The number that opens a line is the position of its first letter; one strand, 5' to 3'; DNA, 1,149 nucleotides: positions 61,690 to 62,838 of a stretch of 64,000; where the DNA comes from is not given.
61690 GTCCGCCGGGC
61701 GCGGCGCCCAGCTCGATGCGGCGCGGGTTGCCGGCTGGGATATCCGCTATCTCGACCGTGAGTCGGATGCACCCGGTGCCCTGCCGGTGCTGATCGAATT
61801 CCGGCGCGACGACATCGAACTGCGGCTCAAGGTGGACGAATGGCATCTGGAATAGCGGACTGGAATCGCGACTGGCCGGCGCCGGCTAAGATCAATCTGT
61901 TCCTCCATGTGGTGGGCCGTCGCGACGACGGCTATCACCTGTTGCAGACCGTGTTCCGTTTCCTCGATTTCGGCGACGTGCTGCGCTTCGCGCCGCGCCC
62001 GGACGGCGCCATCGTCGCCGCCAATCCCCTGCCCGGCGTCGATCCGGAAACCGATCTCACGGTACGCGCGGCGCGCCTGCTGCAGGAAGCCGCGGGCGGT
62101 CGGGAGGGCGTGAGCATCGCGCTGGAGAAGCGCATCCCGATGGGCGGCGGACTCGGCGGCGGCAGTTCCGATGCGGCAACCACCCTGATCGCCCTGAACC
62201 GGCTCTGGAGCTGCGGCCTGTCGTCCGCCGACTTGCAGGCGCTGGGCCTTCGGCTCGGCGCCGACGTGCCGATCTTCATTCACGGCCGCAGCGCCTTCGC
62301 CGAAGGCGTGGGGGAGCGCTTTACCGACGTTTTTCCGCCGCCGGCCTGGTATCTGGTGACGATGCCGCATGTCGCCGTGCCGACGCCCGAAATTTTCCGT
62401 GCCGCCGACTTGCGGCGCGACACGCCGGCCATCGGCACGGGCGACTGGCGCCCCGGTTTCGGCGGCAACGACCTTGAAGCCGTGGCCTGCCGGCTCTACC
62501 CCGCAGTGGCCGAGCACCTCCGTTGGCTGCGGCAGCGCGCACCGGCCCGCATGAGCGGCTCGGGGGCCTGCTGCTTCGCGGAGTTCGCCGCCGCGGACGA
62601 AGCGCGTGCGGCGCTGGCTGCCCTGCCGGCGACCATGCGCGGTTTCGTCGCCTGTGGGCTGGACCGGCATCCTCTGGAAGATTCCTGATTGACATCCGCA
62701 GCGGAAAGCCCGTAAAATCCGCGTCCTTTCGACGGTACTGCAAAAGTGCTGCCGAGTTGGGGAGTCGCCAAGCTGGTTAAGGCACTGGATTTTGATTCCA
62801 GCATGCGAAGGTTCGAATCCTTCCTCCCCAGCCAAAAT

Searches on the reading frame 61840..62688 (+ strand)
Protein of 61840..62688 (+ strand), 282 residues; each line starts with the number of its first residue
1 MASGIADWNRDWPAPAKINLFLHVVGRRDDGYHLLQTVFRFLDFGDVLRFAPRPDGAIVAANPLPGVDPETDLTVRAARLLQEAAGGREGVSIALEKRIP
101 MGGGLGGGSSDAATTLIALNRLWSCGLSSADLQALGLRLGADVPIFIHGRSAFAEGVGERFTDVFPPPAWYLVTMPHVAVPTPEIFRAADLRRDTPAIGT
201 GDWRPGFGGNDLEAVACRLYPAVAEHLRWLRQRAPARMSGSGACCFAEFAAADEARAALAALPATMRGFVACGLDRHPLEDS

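Call 13: search_protein_families(library=pfam, proteins=[window:61840-62688:+])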
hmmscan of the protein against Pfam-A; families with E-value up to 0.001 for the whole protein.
window:61840-62688:+ (282 aa): 2 families
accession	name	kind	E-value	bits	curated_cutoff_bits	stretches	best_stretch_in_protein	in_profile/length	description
PF00288.32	GHMP_kinases_N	-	1.1e-18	67.6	22.3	1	73-149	2-86/87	GHMP kinases N terminal domain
PF08544.19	GHMP_kinases_C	-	9.5e-09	36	21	1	210-266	23-83/85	GHMP kinases C terminal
